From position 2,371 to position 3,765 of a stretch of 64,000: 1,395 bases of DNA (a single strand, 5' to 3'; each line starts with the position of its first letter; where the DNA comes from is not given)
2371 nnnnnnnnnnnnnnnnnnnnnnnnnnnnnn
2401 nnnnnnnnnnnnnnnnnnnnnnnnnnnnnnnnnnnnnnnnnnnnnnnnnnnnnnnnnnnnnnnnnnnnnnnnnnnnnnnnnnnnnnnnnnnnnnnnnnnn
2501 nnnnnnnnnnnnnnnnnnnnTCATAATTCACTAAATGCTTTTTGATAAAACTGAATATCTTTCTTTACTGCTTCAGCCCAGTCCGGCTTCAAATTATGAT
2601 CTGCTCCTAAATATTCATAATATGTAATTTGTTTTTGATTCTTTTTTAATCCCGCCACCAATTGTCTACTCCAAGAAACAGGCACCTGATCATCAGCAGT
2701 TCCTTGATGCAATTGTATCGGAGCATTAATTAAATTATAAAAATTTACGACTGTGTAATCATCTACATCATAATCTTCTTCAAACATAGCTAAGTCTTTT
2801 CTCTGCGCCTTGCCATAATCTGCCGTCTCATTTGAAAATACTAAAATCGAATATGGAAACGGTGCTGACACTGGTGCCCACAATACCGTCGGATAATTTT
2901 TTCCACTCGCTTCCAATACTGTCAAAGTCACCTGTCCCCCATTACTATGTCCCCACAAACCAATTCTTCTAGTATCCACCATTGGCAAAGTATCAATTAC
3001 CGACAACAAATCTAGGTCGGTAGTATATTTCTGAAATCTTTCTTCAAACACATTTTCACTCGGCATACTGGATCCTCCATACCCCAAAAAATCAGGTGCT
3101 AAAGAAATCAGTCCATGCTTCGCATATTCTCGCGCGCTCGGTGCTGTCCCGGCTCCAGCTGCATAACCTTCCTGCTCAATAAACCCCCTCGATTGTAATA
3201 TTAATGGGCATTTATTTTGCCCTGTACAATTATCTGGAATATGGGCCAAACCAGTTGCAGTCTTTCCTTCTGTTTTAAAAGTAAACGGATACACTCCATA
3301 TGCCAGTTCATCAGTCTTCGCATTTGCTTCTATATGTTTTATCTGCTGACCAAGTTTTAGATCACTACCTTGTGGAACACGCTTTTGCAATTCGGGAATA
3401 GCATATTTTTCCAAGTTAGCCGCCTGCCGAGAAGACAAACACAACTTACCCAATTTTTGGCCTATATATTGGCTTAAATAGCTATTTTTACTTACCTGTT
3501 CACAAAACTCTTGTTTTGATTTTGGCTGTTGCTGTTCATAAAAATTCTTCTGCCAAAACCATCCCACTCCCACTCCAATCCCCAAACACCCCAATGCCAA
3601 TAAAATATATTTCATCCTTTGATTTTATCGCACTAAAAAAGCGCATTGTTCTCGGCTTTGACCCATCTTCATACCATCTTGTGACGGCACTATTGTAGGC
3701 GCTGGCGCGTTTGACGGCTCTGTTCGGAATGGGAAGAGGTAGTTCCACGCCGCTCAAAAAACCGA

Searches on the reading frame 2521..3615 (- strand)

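Call 11: search_protein_families(library=pfam, proteins=[window:2521-3615:-], max_evalue=0.01)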
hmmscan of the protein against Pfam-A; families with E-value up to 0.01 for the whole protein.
window:2521-3615:- (364 aa): 7 families
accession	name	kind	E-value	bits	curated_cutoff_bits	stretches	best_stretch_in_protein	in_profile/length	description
PF00326.27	Peptidase_S9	-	7.2e-14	52.2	22.6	1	166-361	12-210/213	Prolyl oligopeptidase family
PF12146.15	Hydrolase_4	-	3.2e-09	36.9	27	1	160-249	23-110/239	Serine aminopeptidase, S33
PF01738.24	DLH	-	8.3e-06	26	21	0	296-341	142-187/217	Dienelactone hydrolase family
PF12697.13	Abhydrolase_6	-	2.5e-05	25.5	26.3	1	166-264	25-109/217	Alpha/beta hydrolase family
PF05448.18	AXE1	-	0.00018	20.8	21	0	198-240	158-200/321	Acetyl xylan esterase (AXE1)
PF00756.26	Esterase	-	0.00074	19.8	22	1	123-339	11-228/251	Putative esterase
PF00561.26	Abhydrolase_1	-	0.0071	16.5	25.8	0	171-235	30-88/245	alpha/beta hydrolase fold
